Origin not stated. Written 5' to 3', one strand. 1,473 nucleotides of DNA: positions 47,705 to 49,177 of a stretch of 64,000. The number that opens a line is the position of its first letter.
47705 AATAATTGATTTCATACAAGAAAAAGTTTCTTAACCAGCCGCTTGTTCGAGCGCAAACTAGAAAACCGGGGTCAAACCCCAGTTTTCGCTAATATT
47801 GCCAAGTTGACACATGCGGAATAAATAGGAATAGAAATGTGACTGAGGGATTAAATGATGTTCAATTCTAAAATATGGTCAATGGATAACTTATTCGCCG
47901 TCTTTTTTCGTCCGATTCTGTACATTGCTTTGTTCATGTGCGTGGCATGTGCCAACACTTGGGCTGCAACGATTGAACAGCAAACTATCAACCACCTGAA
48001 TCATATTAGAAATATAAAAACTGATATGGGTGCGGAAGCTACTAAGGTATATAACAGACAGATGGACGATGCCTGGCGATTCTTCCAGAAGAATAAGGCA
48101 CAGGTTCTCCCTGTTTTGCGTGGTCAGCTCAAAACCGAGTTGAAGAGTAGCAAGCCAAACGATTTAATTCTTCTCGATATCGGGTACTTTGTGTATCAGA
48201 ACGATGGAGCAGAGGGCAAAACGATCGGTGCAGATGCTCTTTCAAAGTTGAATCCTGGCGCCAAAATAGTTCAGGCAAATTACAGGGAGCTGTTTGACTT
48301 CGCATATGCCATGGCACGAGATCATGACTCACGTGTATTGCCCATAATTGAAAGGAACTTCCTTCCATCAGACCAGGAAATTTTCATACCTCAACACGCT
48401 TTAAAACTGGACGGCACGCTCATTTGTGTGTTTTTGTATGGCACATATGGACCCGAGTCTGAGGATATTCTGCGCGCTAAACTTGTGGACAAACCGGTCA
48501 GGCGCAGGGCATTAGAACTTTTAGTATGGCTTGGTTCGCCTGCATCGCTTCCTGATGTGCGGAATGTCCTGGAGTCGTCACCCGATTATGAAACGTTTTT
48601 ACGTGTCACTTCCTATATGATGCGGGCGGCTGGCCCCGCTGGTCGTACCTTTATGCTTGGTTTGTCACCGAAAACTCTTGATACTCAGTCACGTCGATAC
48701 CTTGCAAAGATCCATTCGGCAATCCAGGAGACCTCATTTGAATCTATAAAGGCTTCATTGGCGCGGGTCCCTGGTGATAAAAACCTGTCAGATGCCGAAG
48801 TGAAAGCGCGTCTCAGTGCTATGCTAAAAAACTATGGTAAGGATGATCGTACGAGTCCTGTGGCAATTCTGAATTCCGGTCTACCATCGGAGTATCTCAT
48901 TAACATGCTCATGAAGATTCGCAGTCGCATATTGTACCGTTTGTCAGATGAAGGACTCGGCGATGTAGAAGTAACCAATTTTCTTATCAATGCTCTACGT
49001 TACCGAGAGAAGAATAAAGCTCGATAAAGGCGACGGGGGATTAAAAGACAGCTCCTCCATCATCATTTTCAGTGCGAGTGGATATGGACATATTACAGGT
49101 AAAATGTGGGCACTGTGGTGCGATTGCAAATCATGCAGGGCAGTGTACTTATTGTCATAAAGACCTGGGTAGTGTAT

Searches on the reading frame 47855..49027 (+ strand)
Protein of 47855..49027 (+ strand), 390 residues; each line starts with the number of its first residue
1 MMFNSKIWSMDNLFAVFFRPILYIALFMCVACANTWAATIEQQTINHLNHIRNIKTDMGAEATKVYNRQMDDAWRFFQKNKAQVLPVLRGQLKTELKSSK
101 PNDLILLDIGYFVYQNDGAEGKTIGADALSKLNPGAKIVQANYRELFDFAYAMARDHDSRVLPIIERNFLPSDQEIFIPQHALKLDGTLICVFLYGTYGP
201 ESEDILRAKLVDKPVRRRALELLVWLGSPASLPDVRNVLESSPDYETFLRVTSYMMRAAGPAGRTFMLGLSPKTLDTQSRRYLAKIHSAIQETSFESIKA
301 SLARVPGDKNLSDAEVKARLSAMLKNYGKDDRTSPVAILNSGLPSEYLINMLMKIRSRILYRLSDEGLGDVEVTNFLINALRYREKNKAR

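Call 34: search_protein_families(library=pfam, proteins=[window:47855-49027:+], max_evalue=0.01)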
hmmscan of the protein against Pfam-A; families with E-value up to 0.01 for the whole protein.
window:47855-49027:+ (390 aa): 1 family
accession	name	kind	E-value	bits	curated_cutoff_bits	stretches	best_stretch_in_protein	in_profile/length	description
PF13646.12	HEAT_2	-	0.0047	17.6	27.7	0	212-245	44-77/88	HEAT repeats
